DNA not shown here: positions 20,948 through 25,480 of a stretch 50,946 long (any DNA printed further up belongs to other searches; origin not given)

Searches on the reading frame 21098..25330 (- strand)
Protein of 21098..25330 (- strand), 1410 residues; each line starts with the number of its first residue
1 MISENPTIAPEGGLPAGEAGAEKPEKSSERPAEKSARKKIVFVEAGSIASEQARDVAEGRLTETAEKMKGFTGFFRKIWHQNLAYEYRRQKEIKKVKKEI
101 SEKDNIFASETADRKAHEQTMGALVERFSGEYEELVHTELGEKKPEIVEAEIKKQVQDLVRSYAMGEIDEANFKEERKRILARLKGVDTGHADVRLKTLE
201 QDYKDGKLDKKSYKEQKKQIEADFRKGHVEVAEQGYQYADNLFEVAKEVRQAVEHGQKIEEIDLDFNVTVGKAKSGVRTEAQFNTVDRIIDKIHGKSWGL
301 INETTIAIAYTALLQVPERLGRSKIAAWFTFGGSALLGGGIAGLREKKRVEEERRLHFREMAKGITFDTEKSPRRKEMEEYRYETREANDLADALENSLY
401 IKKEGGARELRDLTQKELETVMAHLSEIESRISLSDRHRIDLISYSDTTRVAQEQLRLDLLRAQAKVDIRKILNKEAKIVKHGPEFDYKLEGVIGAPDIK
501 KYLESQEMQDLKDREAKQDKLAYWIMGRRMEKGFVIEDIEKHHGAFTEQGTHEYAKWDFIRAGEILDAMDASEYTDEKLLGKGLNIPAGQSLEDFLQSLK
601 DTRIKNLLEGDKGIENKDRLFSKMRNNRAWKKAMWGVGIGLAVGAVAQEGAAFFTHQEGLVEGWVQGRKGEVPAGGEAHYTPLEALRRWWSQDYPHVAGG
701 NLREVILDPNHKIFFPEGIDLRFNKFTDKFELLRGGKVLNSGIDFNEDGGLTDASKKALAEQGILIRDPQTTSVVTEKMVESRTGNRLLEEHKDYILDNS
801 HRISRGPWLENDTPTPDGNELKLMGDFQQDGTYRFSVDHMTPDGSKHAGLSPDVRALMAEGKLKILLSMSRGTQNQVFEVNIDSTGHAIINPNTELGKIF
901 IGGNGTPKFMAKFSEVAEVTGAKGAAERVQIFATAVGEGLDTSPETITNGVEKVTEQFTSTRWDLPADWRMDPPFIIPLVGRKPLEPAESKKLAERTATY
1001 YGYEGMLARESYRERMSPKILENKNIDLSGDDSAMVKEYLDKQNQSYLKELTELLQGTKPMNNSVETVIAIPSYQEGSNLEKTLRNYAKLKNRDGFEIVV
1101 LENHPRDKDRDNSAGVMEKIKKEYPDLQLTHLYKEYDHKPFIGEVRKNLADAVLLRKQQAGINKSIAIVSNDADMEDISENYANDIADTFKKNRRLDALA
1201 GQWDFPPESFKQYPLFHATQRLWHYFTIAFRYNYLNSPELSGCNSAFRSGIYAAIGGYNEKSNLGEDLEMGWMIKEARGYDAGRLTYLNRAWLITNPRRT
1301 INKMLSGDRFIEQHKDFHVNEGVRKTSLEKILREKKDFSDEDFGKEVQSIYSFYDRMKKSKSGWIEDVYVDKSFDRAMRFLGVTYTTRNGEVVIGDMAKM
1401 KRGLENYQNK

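Call 13: search_protein_families(library=pfam, proteins=[window:21098-25330:-])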
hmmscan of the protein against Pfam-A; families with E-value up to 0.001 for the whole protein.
window:21098-25330:- (1410 aa): 2 families
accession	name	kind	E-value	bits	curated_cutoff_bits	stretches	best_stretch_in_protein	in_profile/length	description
PF05120.17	GvpG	-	5.7e-08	33.3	30.6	1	150-185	31-66/67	Gas vesicle protein G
PF13641.12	Glyco_tranf_2_3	-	1.6e-05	25.5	27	0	1068-1132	4-63/230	Glycosyltransferase like family 2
